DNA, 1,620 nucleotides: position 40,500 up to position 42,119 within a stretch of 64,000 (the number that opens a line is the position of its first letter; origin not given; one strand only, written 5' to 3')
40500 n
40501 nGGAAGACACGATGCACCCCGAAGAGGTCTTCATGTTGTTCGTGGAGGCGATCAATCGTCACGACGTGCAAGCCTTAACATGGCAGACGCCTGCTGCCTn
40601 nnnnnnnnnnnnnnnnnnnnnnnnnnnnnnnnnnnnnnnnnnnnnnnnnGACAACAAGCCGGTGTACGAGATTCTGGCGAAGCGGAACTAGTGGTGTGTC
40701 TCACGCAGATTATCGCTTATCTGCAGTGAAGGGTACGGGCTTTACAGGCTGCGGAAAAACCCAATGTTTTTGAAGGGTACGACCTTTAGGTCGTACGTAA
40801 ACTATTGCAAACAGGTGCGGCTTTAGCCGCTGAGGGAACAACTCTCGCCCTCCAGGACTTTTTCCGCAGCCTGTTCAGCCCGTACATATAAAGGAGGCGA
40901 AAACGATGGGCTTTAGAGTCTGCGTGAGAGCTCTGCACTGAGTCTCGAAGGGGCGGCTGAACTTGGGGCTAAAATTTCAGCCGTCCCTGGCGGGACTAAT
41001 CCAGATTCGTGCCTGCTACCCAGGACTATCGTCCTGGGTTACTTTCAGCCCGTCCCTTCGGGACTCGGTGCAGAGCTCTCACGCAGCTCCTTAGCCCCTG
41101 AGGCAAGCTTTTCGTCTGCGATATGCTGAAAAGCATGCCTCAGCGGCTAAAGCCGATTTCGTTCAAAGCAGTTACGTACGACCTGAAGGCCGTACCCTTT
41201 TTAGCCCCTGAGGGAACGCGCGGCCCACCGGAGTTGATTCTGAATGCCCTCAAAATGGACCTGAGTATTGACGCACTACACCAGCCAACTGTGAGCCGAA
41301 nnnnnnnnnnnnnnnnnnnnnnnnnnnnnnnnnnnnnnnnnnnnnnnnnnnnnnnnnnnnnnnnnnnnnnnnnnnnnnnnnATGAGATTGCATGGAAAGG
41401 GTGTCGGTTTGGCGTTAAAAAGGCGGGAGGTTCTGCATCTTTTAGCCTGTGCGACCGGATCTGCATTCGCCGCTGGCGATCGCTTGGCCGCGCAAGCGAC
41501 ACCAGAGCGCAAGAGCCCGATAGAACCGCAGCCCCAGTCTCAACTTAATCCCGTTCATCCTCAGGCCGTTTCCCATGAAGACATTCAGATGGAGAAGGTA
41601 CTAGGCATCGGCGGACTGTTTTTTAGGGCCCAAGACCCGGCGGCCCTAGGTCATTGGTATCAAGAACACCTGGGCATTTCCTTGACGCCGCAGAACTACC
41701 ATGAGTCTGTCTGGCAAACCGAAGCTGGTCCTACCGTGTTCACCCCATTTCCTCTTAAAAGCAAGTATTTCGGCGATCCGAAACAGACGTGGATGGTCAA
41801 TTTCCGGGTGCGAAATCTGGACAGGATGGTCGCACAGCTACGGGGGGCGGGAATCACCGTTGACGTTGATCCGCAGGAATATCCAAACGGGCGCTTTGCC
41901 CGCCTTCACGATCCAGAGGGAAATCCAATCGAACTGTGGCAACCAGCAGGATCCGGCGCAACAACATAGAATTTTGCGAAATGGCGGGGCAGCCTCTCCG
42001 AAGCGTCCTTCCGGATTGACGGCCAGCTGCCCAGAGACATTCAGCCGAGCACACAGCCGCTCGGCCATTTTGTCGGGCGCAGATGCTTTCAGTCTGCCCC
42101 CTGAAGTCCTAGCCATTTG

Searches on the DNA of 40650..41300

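Call 15: search_rna_families(source=window, start=40650, end=41300, threshold=evalue, max_evalue=10, show_alignments=3)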
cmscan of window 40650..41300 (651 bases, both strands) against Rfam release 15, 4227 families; matches with E-value up to 10: 3.
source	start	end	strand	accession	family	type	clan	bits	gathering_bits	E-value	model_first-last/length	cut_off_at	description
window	41019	41065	+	RF01687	Acido-Lenti-1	Gene; sRNA;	-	38.6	37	3.5e-07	1-46/46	no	Acido-Lenti-1 RNA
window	41097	41146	+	RF00749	mir-208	Gene; miRNA;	-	14.6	56.4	3.5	1-77/77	no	mir-208 microRNA precursor family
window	40738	40880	-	RF04094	MIR537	Gene; miRNA;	-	13.8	100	3.7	1-151/151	no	MIR537 microRNA precursor family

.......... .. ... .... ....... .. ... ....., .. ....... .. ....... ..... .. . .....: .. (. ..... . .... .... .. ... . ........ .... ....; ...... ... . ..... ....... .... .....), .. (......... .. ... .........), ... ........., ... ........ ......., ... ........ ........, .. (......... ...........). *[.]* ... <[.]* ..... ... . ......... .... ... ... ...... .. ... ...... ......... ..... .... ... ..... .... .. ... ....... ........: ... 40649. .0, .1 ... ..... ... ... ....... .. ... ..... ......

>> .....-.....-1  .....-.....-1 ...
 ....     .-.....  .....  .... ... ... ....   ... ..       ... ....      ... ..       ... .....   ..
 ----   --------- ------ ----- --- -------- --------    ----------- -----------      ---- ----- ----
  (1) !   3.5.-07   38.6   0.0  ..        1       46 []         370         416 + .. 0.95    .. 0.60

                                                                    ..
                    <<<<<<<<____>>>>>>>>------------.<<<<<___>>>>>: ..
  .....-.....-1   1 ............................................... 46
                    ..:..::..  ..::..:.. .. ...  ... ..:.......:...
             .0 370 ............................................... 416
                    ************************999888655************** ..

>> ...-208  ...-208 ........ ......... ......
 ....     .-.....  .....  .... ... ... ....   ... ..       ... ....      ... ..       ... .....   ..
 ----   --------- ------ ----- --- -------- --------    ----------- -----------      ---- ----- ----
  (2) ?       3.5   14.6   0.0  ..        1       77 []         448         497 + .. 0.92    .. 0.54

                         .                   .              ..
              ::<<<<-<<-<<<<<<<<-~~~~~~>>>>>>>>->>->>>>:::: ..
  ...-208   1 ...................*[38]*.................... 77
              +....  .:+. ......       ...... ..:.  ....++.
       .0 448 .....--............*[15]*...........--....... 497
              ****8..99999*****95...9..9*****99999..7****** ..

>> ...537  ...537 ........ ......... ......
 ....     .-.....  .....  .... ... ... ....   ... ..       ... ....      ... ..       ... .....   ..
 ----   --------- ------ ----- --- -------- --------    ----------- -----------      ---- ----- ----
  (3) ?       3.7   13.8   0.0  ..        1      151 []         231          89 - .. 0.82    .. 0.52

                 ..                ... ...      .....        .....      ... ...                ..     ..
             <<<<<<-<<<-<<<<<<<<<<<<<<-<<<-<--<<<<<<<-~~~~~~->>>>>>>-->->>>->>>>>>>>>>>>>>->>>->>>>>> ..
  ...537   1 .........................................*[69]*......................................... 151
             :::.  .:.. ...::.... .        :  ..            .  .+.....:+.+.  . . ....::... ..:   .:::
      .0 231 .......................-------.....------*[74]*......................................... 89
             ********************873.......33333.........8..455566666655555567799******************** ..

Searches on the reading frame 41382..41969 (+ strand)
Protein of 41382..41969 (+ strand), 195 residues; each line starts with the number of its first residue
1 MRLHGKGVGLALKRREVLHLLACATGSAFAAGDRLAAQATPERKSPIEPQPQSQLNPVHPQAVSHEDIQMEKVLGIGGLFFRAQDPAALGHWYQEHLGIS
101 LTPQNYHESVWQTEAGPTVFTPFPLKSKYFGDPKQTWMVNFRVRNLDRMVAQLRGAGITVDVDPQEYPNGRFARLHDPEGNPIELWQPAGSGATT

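Call 18: search_protein_families(library=pfam, proteins=[window:41382-41969:+], max_evalue=0.001)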
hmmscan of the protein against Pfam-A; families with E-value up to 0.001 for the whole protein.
window:41382-41969:+ (195 aa): 2 families
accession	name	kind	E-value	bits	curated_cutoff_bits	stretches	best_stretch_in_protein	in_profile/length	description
PF18029.7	Glyoxalase_6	-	4.6e-10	40.6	23.6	1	80-185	3-105/106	Glyoxalase-like domain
PF00903.31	Glyoxalase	-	3.3e-07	31.2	20.6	1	80-185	6-121/121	Glyoxalase/Bleomycin resistance protein/Dioxygenase superfamily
